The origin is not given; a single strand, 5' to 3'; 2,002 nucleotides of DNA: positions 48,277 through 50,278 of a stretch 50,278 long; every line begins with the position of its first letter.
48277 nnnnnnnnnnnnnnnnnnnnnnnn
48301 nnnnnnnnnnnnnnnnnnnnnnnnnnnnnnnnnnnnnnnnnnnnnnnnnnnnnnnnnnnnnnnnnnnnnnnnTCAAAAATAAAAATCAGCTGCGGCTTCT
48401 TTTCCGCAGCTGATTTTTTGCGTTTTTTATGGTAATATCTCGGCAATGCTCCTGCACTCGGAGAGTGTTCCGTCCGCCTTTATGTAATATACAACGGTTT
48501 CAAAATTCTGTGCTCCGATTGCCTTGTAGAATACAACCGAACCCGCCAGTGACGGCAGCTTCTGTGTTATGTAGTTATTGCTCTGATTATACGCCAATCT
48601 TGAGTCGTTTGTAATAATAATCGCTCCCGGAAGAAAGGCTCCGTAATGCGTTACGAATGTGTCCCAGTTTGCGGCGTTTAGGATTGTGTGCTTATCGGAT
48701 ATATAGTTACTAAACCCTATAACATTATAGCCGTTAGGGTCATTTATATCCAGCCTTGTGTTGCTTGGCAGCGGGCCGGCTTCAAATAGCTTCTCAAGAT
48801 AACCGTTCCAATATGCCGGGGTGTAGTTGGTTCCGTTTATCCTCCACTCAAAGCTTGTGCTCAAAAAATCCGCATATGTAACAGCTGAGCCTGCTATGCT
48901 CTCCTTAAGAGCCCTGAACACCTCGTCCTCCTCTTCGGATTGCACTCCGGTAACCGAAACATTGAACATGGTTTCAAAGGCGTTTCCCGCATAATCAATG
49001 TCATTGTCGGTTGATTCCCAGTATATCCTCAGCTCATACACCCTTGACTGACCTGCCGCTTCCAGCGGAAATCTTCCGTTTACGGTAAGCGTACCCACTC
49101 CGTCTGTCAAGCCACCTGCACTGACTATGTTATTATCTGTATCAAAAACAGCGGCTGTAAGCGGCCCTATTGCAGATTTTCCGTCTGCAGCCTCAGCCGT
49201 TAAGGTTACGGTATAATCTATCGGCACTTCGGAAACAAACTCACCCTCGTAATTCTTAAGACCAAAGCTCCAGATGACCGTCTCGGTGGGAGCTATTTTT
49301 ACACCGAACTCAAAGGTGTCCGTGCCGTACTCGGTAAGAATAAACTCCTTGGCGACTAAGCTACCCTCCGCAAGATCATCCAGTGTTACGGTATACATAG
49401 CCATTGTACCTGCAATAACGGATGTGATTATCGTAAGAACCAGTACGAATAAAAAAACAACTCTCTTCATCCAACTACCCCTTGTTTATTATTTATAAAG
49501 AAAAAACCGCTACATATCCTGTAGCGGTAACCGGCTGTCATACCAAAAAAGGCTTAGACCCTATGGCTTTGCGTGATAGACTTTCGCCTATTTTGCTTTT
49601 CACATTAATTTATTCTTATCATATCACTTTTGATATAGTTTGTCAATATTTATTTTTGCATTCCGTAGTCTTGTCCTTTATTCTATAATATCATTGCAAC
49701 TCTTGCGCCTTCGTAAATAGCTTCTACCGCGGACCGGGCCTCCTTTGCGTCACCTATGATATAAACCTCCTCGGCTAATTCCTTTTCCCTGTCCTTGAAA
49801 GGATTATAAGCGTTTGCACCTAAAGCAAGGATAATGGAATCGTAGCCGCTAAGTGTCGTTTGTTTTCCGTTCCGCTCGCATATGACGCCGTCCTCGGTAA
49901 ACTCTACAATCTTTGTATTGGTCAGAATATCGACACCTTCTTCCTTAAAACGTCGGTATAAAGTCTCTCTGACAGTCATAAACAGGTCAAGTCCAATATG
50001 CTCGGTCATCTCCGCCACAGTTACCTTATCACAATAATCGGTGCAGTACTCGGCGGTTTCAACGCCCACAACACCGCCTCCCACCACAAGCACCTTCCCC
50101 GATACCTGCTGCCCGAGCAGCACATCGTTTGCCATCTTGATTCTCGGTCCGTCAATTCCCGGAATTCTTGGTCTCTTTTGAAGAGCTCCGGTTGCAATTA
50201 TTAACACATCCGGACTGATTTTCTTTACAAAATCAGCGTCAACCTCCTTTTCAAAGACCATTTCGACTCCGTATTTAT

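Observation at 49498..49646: c-di-GMP-I (GEMM-I) riboswitch with intrinsic terminator upstream of a monocistronic secreted-protein gene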

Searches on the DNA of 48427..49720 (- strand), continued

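Call 44: search_rna_families(sources=[L046, L047, L048, L049, L050, L051, L052, L053, L054, L055, L056, L057, L058, L059, L060, L002], threshold=gathering, show_alignments=10)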
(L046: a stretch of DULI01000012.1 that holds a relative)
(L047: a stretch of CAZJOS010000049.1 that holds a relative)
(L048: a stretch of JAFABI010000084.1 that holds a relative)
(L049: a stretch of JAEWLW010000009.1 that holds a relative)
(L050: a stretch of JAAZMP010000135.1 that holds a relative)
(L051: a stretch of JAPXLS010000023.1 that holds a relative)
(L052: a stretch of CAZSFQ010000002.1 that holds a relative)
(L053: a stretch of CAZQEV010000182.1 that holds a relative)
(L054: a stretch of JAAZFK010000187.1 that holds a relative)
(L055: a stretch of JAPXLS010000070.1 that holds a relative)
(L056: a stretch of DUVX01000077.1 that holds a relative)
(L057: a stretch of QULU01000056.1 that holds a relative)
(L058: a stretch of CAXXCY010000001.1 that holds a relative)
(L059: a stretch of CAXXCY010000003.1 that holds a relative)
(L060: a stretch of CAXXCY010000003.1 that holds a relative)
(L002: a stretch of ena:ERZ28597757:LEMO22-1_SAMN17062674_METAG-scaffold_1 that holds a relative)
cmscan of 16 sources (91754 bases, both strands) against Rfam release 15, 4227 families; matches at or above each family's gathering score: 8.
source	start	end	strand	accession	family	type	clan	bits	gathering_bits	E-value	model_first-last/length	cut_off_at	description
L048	1342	1615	-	RF00230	T-box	Cis-reg; leader;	-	97.6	93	4.4e-20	1-219/219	no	T-box leader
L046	1230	1316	+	RF01051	c-di-GMP-I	Cis-reg; riboswitch;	CL00126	79.3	35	8.6e-14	1-87/87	no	c-di-GMP-I riboswitch aptamer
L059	2394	2500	-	RF02958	drum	Gene; sRNA;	-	71.5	43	2.9e-11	1-112/112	no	drum RNA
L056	2823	2911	+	RF01051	c-di-GMP-I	Cis-reg; riboswitch;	CL00126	71.4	35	7.5e-12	1-87/87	no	c-di-GMP-I riboswitch aptamer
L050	44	135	+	RF01051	c-di-GMP-I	Cis-reg; riboswitch;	CL00126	68.8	35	3.1e-11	1-87/87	no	c-di-GMP-I riboswitch aptamer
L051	2740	2833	+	RF01051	c-di-GMP-I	Cis-reg; riboswitch;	CL00126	63.7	35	5.6e-10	1-87/87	no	c-di-GMP-I riboswitch aptamer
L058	2356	2429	+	RF00005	tRNA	Gene; tRNA;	CL00001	63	29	3.9e-11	1-71/71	no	tRNA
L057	2358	2505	-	RF00234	glmS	Cis-reg; riboswitch;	-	57.6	37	1.6e-10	1-167/167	no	glmS glucosamine-6-phosphate activated ribozyme aptamer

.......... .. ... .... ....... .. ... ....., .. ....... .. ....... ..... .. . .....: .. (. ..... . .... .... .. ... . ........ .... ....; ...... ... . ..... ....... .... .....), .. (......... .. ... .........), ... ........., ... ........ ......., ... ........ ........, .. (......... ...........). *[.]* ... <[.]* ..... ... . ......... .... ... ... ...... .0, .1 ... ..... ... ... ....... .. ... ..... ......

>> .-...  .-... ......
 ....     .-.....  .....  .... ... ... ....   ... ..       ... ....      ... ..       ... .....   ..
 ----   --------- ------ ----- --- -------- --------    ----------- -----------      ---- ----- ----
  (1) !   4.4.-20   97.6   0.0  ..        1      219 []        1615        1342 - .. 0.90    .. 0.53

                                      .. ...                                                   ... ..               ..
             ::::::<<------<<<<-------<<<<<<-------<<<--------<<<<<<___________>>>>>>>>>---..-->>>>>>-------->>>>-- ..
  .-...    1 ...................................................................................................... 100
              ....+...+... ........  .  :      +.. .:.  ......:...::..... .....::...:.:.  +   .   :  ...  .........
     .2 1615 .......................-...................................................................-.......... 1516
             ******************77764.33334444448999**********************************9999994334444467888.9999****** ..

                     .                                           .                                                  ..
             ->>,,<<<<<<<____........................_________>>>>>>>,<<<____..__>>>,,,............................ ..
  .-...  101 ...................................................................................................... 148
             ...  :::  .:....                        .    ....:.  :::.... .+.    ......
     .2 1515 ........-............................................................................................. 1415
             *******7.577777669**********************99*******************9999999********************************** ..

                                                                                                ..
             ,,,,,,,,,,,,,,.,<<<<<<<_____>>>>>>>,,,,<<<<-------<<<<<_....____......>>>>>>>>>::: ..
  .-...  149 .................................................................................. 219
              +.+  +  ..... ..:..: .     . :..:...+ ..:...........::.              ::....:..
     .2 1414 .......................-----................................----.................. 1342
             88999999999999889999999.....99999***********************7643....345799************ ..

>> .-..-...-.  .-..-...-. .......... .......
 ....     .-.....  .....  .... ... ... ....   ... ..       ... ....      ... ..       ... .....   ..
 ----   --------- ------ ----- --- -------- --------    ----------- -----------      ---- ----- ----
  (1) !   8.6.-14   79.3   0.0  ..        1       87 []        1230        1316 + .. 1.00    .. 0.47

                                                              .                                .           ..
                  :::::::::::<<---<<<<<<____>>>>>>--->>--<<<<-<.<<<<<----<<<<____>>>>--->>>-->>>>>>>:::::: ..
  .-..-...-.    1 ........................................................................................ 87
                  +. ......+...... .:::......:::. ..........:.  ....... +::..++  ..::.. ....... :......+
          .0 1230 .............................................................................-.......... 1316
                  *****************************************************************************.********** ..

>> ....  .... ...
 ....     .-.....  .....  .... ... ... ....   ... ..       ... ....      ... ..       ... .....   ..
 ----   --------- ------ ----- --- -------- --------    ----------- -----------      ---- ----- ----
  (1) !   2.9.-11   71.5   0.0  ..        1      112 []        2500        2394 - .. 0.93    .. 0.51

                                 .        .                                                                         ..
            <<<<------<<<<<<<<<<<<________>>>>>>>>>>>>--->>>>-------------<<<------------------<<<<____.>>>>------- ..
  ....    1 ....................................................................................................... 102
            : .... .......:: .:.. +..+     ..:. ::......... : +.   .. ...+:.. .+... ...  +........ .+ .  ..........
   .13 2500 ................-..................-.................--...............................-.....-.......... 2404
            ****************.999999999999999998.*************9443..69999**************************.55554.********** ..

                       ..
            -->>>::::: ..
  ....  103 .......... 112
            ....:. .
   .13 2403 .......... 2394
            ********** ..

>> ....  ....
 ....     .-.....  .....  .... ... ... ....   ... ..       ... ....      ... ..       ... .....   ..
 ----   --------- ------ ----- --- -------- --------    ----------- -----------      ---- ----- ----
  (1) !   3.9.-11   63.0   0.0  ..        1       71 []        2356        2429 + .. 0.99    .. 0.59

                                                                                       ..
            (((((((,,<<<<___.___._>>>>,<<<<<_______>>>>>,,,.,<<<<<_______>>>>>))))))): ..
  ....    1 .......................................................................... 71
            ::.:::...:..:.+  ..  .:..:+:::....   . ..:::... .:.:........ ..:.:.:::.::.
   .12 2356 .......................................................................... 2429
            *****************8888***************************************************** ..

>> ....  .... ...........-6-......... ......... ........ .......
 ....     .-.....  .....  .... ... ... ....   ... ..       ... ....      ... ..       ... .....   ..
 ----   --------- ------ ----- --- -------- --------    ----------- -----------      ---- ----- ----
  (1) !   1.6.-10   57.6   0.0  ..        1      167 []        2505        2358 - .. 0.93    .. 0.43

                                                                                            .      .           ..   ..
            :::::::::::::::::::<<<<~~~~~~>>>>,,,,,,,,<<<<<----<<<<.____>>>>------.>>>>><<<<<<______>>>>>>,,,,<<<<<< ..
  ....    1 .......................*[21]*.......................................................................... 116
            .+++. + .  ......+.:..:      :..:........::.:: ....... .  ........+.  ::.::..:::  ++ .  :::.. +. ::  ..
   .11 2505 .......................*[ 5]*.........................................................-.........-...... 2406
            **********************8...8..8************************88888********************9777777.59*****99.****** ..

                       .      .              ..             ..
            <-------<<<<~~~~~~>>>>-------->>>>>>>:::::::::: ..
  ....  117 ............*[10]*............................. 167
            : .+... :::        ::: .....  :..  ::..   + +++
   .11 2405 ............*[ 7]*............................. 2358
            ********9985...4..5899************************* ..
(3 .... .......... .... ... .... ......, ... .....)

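Call 66: build_rna_model(alignment_id=A2, structure=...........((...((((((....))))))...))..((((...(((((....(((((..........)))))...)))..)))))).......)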
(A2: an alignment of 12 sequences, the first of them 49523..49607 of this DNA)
Model R1 built from alignment A2 (12 sequences, 96 columns); structure: as given.
model positions 89; base pairs 22; branch points 1; effective number of sequences 1.61; information 0.64 bits per position. Calibrated on 0.2 Mb of random sequence (short: E-values are rough).
structure used (alignment columns):
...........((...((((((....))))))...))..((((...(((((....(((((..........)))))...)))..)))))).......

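Call 68: search_with_rna_model(model_id=R1, sources=[window, L001, L002, L003, L006, L007, L008, L009, L010, L011, L012, L013, L014, L015, L016, L017, L018, L019, L020, L021, L022, L023, L024, L025, L026, L027, L028, L029, L030, L031, L032, L033, L034, L035, L036, L037, L038, L039, L040, L041, L042, L043, L044, L045, L046, L047, L048, L049, L050, L051, L052, L053, L054, L055, L056, L057, L058, L059, L060, L061, L062, L063, L064, L065, L066, L067, L068, L069, L070, L071, L072, L073, L074, L075, L076, L077, L078, L079, L080, L081, L082, L083, L084, L085, L086, L087, L088, L089, L090, L091, L092, L093, L094, L095, L096, L097, L098, L099], max_evalue=0.01, make_alignment=true)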
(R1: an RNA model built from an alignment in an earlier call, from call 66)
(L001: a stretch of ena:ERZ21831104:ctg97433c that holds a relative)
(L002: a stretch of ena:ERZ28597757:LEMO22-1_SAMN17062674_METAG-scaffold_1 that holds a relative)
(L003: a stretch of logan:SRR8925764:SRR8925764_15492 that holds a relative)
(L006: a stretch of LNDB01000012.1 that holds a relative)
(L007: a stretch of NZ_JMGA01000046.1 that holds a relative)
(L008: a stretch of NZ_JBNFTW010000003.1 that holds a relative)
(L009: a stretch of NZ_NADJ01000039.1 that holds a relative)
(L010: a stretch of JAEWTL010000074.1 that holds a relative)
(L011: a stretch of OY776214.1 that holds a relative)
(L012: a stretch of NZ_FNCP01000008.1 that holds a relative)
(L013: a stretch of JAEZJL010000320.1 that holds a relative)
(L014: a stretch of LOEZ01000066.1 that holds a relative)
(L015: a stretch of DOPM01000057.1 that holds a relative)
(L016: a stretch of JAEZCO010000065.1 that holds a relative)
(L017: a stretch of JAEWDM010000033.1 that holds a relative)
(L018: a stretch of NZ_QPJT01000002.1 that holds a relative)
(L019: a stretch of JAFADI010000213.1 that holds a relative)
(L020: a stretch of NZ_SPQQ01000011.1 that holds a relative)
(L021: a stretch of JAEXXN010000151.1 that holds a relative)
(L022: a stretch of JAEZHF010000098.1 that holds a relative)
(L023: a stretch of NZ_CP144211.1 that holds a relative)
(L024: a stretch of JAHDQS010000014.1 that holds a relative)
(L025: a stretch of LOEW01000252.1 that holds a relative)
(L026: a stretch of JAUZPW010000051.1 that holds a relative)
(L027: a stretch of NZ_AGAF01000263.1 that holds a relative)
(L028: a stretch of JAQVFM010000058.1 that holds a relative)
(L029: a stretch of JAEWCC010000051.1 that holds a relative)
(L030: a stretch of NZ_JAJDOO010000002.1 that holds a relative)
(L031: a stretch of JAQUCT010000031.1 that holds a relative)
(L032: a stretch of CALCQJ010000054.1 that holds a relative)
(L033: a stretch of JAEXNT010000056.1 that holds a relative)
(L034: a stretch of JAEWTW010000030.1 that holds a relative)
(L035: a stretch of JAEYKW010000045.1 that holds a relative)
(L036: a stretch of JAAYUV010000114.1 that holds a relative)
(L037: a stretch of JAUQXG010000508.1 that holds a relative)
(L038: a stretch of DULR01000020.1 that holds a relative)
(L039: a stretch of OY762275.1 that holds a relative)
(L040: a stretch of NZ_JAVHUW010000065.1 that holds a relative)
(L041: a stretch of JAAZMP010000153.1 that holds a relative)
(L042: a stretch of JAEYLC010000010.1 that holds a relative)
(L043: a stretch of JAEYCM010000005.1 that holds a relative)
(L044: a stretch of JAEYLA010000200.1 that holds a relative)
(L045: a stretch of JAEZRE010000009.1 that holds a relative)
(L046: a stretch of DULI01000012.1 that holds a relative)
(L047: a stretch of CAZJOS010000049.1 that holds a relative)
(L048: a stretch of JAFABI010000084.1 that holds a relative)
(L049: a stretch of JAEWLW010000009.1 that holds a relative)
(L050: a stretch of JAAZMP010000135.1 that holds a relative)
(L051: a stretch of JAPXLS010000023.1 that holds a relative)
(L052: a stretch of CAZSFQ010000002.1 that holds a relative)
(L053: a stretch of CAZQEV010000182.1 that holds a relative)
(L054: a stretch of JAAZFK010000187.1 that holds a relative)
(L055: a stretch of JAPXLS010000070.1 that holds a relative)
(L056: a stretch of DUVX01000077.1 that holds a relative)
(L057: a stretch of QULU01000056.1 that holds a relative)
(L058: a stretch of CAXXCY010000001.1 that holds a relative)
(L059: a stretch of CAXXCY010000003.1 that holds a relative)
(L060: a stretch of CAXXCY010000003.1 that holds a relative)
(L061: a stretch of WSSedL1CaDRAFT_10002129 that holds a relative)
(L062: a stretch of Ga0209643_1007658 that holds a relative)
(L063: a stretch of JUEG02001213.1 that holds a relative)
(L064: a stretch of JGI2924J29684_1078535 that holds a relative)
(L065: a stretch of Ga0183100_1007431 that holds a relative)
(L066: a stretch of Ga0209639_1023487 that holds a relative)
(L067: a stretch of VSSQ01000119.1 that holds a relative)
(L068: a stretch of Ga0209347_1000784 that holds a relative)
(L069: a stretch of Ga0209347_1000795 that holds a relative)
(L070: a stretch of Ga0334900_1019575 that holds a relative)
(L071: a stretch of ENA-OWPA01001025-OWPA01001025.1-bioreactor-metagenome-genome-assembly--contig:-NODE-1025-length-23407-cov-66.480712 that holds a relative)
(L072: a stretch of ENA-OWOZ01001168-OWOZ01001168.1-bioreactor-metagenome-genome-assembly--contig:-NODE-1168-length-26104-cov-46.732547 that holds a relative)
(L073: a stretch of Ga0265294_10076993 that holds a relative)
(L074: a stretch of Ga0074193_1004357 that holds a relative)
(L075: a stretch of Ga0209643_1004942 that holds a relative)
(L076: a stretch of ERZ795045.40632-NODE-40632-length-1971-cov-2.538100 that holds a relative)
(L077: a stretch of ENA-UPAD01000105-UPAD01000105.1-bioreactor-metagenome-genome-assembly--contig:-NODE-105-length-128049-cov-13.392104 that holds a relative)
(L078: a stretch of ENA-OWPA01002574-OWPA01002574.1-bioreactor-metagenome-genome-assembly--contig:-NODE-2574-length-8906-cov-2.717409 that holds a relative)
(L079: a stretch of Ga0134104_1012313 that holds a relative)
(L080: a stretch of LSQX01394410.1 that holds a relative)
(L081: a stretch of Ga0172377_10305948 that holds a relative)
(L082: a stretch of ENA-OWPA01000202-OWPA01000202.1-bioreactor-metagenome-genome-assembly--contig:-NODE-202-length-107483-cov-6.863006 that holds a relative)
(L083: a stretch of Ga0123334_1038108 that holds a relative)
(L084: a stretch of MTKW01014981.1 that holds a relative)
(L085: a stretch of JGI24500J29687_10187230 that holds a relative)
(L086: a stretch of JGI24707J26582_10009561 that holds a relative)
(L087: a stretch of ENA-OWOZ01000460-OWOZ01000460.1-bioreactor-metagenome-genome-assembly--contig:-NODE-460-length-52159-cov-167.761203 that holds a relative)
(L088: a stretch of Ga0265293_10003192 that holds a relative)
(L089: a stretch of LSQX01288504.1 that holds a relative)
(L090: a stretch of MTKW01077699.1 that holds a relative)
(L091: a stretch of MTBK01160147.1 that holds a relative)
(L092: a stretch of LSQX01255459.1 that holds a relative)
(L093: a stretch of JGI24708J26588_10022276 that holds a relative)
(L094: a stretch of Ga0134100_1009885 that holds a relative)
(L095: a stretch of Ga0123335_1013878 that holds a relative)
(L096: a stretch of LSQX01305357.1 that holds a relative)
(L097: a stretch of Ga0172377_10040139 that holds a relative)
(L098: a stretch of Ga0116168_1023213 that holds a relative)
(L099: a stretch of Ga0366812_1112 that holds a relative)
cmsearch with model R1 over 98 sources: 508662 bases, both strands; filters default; matches with E-value up to 0.01: 18.
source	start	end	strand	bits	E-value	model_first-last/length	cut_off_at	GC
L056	2823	2911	+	100.4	1.8e-21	1-89/89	no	0.54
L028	55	141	+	96.6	1.5e-20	1-89/89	no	0.43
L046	1230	1316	+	91.8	2.2e-19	1-89/89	no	0.47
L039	1014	1100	+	90.5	4.6e-19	1-89/89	no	0.41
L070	958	1044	+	90.4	4.8e-19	1-89/89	no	0.43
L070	1094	1180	+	90.4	4.9e-19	1-89/89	no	0.45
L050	44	135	+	89.9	6.2e-19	1-89/89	no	0.46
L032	1170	1255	+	89.5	8.1e-19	1-89/89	no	0.43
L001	3839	3924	+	88.6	1.4e-18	1-89/89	no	0.53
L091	269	362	+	88.6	1.4e-18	1-89/89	no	0.5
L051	2740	2833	+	87.3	2.8e-18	1-89/89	no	0.53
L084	1360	1453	+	87.3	2.8e-18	1-89/89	no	0.53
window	49523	49607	-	87.1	3.1e-18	1-89/89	no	0.44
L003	3841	3935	+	86.8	3.7e-18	1-89/89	no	0.47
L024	4700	4785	+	85.1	9.6e-18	1-89/89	no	0.47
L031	1953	2047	+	85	1e-17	1-89/89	no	0.44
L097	1341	1435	+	85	1e-17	1-89/89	no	0.44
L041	753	837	+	54.1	3.2e-10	1-89/89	no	0.55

Alignment A3: 18 matches aligned to the model, 96 columns, each read 5' to 3' on its own strand. Consensus structure (alignment columns), stored with it:
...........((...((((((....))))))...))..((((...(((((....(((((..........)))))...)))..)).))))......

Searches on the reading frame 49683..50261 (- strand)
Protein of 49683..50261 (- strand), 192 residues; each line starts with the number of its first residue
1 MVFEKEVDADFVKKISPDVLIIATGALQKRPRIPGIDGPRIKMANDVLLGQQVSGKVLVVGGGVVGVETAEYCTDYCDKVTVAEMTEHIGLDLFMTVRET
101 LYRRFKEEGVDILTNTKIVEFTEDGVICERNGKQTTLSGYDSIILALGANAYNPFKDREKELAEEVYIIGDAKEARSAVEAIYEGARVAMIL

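Call 10: search_protein_families(library=pfam, proteins=[window:49683-50261:-], max_evalue=0.1)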
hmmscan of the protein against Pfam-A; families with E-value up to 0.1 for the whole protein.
window:49683-50261:- (192 aa): 10 families
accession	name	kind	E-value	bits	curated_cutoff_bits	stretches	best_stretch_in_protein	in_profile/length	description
PF07992.20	Pyr_redox_2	-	1.1e-23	84.5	26.1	1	13-183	96-271/291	Pyridine nucleotide-disulphide oxidoreductase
PF00070.33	Pyr_redox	-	5e-13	49.8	22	1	56-125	1-70/82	Pyridine nucleotide-disulphide oxidoreductase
PF13738.12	Pyr_redox_3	-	9.6e-09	35.3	30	1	15-183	123-302/305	Pyridine nucleotide-disulphide oxidoreductase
PF01266.30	DAO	-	6.6e-08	32.9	27.9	2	100-154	154-208/353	FAD dependent oxidoreductase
PF03486.20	HI0933_like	-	4.7e-05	23.4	50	0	56-96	2-42/244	HI0933-like protein Rossmann domain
PF01262.27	AlaDh_PNT_C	-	0.00057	19.8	23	1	44-86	15-60/214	Alanine dehydrogenase/PNT, C-terminal domain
PF13450.12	NAD_binding_8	-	0.012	16.4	21.9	1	59-94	1-36/68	NAD(P)-binding Rossmann-like domain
PF13241.12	NAD_binding_7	-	0.016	16.2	22.1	1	56-95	9-41/104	Putative NAD(P)-binding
PF00211.25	Guanylate_cyc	-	0.046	13.8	21.9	1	60-112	111-162/183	Adenylate and Guanylate cyclase catalytic domain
PF03435.24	Sacchrp_dh_NADP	-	0.077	13.8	25.1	0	57-117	1-60/129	Saccharopine dehydrogenase NADP binding domain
